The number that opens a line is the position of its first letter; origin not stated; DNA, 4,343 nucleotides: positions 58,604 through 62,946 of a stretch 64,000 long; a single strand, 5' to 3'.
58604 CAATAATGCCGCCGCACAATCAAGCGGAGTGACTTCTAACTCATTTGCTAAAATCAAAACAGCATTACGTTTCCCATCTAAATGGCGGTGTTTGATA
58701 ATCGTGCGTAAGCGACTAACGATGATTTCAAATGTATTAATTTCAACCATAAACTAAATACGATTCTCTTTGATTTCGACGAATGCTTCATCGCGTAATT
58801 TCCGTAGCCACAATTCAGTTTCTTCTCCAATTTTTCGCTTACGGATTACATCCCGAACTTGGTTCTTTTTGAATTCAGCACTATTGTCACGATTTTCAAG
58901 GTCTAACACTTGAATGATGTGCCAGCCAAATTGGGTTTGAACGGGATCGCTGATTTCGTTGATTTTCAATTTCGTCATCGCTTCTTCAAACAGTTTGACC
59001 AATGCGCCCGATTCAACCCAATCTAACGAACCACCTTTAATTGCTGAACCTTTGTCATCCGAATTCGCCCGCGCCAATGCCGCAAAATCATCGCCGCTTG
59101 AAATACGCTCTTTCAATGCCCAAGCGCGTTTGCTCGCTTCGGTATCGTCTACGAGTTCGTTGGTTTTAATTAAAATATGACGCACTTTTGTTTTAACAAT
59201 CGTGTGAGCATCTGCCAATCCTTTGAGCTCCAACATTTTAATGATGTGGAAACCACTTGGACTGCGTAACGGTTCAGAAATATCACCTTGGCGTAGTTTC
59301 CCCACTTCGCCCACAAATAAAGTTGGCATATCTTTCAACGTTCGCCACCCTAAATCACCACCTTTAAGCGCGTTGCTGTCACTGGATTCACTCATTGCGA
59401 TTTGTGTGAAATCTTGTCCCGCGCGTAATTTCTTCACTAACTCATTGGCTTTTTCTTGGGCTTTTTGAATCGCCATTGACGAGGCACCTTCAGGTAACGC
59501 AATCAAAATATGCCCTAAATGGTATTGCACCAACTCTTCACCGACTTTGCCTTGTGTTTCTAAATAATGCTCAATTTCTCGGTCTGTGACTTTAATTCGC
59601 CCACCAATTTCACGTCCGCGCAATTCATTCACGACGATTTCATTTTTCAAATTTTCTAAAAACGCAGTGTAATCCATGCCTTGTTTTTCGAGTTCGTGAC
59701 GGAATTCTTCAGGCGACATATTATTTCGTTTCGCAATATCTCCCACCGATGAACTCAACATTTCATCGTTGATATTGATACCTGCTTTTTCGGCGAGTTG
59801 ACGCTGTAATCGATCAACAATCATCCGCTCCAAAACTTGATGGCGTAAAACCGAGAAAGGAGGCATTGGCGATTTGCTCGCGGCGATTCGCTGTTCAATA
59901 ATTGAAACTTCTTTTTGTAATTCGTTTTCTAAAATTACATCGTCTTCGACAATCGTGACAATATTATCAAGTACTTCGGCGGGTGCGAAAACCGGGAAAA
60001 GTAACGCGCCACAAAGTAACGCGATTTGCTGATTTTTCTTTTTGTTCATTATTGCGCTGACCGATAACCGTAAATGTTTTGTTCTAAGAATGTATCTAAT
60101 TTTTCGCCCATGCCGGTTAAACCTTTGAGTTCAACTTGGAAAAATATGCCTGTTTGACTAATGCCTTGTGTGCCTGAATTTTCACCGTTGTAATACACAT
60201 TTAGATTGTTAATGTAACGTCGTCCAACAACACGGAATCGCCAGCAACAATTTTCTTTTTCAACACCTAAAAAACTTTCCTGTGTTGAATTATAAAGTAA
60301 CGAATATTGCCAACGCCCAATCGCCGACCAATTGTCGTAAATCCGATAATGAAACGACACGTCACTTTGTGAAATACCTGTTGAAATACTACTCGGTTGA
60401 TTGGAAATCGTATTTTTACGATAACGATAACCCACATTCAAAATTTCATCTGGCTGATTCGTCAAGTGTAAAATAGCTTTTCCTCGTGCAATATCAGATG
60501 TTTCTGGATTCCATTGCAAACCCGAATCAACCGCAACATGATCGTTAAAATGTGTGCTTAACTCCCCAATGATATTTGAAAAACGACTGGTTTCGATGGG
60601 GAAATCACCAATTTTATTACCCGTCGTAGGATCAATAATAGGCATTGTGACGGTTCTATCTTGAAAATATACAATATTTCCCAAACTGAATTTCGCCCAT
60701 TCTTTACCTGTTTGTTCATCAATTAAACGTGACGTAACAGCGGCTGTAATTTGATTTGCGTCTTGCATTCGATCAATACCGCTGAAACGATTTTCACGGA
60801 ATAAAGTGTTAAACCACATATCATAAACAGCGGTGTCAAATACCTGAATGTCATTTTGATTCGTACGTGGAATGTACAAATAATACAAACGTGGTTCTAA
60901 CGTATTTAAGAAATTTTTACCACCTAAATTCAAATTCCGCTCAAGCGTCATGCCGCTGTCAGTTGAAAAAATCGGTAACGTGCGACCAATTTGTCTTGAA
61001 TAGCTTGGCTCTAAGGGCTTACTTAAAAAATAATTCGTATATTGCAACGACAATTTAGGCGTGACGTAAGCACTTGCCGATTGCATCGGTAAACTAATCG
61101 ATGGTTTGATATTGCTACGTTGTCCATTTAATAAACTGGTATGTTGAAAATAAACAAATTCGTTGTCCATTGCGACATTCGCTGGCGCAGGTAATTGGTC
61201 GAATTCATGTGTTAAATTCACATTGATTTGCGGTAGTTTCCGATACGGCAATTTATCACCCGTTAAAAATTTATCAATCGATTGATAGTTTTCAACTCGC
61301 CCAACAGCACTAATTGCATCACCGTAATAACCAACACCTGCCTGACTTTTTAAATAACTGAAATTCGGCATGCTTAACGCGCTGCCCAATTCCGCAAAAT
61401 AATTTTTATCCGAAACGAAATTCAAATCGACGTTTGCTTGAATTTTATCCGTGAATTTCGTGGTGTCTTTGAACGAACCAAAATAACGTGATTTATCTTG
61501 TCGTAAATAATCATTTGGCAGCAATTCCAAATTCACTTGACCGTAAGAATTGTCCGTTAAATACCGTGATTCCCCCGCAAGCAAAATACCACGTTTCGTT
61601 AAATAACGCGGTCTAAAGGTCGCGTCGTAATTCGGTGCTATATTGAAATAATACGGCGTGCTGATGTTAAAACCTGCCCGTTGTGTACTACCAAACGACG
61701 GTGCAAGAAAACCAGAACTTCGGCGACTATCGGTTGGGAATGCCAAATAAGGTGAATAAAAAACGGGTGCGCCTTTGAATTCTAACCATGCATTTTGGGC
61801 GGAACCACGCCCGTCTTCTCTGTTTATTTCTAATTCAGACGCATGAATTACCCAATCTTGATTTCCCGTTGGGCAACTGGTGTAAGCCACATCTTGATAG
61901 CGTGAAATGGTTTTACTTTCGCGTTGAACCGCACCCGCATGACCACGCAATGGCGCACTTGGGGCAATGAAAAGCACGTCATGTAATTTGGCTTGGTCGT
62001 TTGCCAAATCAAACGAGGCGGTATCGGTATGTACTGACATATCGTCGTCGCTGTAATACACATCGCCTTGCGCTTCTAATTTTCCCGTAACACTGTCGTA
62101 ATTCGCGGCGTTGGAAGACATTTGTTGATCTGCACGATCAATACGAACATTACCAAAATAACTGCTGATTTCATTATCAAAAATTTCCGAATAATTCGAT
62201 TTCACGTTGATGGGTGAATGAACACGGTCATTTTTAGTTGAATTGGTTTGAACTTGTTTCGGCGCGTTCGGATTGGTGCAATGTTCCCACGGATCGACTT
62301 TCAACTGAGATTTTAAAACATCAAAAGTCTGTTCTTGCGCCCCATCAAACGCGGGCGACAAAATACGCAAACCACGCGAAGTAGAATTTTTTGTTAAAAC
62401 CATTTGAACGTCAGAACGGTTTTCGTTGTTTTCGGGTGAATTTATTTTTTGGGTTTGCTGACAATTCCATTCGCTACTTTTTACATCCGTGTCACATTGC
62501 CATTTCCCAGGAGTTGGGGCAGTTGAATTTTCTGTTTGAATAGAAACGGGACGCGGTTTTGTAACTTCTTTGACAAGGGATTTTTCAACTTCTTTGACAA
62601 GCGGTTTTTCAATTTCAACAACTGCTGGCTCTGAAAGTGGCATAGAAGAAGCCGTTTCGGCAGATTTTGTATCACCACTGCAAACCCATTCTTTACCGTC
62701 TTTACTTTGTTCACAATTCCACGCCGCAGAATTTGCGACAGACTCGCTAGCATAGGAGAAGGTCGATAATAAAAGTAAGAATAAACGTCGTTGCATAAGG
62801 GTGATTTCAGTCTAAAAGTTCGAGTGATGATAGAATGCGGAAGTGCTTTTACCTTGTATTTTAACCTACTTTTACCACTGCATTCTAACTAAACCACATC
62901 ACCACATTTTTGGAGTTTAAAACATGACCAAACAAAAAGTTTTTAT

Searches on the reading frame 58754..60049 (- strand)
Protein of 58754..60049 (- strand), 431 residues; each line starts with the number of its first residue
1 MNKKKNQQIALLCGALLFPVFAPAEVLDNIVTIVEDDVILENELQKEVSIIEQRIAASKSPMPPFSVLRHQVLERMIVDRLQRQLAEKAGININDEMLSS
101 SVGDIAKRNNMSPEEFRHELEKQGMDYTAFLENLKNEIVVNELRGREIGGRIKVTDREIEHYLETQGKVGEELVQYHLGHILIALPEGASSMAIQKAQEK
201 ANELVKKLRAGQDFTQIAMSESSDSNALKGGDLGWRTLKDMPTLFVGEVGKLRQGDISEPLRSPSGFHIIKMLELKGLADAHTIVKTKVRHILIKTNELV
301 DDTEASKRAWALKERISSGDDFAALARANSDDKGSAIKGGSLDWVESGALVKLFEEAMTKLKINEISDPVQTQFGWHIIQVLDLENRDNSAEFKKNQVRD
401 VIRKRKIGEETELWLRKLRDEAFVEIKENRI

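Call 48: search_protein_families(library=pfam, proteins=[window:58754-60049:-], max_evalue=0.00001)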
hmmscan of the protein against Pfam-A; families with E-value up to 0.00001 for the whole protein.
window:58754-60049:- (431 aa): 6 families
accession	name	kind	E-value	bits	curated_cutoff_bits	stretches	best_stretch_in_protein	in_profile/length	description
PF13616.12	Rotamase_3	-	1.2e-51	174.6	22.5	2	285-383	14-114/116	PPIC-type PPIASE domain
PF00639.27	Rotamase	-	7.7e-49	165.1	21.7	2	291-381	1-95/97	PPIC-type PPIASE domain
PF09312.16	SurA_N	-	2.1e-36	125.1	30.8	1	27-144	1-118/118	SurA N-terminal domain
PF13145.12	Rotamase_2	-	1.8e-15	58.3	27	1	302-385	31-109/121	PPIC-type PPIASE domain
PF13624.11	SurA_N_3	-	1.8e-11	44.6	27.2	1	29-143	39-161/162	SurA-like N-terminal domain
PF13623.11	SurA_N_2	-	1.6e-06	28.5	28.5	1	29-104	41-121/145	SurA-like N-terminal domain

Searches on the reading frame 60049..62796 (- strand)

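Call 48: search_protein_families(library=pfam, proteins=[window:60049-62796:-], max_evalue=0.00001)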
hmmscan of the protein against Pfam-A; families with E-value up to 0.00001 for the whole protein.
window:60049-62796:- (915 aa): 1 family
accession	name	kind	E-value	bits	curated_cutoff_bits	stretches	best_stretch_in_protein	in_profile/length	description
PF04453.20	LptD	-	7.9e-91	305.7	22.4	1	435-823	1-384/384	LPS transport system D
